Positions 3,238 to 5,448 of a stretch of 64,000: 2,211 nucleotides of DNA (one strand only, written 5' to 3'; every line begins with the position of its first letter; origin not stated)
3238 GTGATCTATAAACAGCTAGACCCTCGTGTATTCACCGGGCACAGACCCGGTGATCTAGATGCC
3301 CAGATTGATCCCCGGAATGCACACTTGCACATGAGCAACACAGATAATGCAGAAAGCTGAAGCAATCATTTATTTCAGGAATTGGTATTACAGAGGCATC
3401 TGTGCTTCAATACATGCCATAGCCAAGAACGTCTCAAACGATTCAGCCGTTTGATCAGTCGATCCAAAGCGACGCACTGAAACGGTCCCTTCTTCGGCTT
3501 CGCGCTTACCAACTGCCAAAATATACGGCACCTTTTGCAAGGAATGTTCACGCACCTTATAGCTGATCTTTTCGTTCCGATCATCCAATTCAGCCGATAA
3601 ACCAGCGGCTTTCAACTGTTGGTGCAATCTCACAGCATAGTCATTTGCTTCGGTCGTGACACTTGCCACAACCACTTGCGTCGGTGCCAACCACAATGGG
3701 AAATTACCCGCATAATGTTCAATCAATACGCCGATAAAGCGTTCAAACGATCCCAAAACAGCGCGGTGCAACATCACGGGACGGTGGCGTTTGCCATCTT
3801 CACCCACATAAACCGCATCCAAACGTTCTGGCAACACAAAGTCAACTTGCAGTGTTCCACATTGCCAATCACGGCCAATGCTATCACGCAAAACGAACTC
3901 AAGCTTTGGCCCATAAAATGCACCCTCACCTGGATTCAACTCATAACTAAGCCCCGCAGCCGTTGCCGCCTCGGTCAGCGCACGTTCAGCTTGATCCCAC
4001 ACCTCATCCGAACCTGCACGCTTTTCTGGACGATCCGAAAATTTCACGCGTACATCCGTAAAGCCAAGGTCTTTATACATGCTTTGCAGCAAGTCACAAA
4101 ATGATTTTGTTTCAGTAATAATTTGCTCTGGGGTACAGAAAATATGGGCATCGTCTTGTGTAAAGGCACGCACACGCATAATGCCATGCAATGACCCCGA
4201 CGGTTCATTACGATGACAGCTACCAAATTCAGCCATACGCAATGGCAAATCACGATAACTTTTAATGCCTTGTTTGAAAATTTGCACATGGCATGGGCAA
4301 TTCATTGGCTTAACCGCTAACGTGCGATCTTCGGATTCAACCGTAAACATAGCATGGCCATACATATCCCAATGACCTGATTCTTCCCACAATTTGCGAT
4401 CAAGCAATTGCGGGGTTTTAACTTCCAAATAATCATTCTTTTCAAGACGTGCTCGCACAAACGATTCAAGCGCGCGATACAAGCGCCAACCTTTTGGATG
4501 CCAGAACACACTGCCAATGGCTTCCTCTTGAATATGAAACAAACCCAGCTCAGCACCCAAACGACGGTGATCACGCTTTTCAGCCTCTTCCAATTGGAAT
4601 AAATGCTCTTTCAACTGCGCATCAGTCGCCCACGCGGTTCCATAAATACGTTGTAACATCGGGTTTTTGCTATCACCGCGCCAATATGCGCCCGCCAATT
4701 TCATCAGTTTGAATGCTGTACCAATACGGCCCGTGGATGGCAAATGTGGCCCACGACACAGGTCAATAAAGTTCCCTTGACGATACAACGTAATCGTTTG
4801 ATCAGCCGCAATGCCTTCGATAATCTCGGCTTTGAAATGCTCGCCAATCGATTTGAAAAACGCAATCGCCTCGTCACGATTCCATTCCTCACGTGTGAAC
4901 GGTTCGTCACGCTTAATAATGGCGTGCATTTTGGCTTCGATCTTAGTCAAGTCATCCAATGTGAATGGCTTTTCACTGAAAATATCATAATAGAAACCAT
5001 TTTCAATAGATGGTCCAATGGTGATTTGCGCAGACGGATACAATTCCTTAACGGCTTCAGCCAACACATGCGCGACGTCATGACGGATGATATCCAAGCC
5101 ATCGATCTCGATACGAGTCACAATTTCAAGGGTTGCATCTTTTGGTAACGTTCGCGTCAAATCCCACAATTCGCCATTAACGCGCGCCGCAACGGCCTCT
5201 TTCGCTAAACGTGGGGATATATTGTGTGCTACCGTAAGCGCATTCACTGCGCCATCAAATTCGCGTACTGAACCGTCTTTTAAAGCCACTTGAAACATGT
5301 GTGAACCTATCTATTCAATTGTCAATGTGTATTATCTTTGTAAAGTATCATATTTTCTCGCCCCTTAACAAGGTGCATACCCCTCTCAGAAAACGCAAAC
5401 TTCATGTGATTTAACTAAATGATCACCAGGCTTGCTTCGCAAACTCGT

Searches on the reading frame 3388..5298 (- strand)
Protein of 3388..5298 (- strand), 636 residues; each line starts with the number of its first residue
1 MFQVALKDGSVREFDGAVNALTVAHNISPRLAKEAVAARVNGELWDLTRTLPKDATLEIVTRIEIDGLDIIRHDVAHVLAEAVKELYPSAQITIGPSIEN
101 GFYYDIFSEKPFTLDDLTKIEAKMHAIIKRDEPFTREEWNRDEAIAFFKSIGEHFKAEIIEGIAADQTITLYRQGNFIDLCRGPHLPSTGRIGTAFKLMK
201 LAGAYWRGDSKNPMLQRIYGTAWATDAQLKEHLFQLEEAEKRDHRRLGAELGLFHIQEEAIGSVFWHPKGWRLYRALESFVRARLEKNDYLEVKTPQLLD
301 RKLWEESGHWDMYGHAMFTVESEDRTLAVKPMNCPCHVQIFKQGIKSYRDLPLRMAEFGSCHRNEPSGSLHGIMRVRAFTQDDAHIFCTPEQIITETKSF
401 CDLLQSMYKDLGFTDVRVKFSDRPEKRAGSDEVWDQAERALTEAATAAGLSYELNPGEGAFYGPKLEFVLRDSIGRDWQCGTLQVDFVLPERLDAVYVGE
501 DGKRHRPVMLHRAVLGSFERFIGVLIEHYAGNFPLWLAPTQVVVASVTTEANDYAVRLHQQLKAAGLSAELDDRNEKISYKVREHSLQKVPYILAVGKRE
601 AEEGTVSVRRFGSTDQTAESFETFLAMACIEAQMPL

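Call 20: search_protein_families(library=pfam, proteins=[window:3388-5298:-], max_evalue=0.001)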
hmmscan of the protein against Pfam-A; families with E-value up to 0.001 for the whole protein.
window:3388-5298:- (636 aa): 4 families
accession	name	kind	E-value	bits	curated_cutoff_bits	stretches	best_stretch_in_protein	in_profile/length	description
PF00587.30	tRNA-synt_2b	-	5.1e-50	170.5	29.3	1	318-529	1-179/179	tRNA synthetase class II core domain (G, H, P, S and T)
PF03129.25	HGTP_anticodon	-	2.1e-22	79.5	21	1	541-625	1-88/94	Anticodon binding domain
PF07973.19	tRNA_SAD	-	2.8e-16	59.6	24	1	169-219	1-44/44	Threonyl and Alanyl tRNA synthetase second additional domain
PF02824.27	TGS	-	4e-13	49.6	22.2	1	4-61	3-60/60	TGS domain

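Call 37: find_related_loci(query=window:3388-5298:-, collection=genome_contigs, flank=2000)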
Query window:3388-5298:- (636 aa) in genome_contigs; peptide patterns used: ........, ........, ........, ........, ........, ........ (x = any residue, [..] = any of these).
600 stretches matched a pattern (row limit reached: there are more); 600 encode a relative of the query (tblastn E <= 1e-3); the best 80 are kept; 80 distinct loci.
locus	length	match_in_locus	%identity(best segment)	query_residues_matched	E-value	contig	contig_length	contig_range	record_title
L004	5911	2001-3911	66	1-635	0e+0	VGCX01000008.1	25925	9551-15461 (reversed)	MAG: Alphaproteobacteria bacterium isolate K_DeepCast_35m_m1_027 K_DeepCast_35m_m1_027_Ga0194129_10002731, whole genome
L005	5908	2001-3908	67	1-635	0e+0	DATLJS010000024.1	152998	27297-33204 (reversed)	MAG TPA_asm: Candidatus Sulfotelmatobacter sp. isolate SMAG_U13702 k141_959764, whole genome shotgun sequence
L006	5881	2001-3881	67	1-616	0e+0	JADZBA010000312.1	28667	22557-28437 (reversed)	MAG: Alphaproteobacteria bacterium isolate SJ646 c_000000519930, whole genome shotgun sequence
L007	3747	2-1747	71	54-635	0e+0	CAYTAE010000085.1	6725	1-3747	MAG TPA_asm: uncultured Rhodospirillaceae bacterium isolate binchicken_co46_934 genome assembly, contig: NODE_23009_leng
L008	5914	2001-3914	65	1-635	0e+0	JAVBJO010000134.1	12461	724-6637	MAG: Rhodospirillaceae bacterium isolate GLO_MAG_00045 c_000011469854, whole genome shotgun sequence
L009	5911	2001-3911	65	1-635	0e+0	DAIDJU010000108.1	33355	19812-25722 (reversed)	MAG TPA_asm: Acidocella sp. isolate clean390 k141_671083, whole genome shotgun sequence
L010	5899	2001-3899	65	4-635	0e+0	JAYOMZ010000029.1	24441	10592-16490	MAG: Alphaproteobacteria bacterium isolate 139570_S171_metabat_bins_sens.tsv.096 NODE_1747_length_24441_cov_13.504757, w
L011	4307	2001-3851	67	1-616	0e+0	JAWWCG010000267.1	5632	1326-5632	MAG: Kiloniellales bacterium isolate HN17.bin.4 k141_1463868_length_5632_cov_8.1339, whole genome shotgun sequence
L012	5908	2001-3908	64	1-635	0e+0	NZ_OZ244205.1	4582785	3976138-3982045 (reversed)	MAG: Nisaea sp. isolate 9597659a-a5f6-4932-a0e9-eeb6e27f2c93 chromosome 1, complete sequence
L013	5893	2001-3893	64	4-635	0e+0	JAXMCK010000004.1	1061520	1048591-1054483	MAG: Geminicoccaceae bacterium isolate STL-PRO8 C2.174.fa-4, whole genome shotgun sequence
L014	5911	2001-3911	63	1-635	0e+0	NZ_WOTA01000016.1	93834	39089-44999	Acetobacter oeni strain LMG 21952 contig00016, whole genome shotgun sequence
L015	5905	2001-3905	64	1-635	0e+0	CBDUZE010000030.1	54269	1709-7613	MAG TPA_asm: uncultured Alphaproteobacteria bacterium isolate SRR22302348_concoct_16 genome assembly, contig: ERZ2507359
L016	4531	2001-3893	64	4-635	0e+0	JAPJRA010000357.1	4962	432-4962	MAG: Geminicoccaceae bacterium isolate RAGGC_302 NODE_6024_length_4962_cov_8.175056, whole genome shotgun sequence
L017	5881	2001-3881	63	1-626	0e+0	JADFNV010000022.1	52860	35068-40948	MAG: Proteobacteria bacterium isolate B65T1B8 B65T1B8_NODE832, whole genome shotgun sequence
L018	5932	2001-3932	61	1-635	0e+0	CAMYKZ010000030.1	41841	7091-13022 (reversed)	MAG: uncultured Afifella sp. isolate FCS_M_Alpha_12 genome assembly, contig: scaffold_721, whole genome shotgun sequence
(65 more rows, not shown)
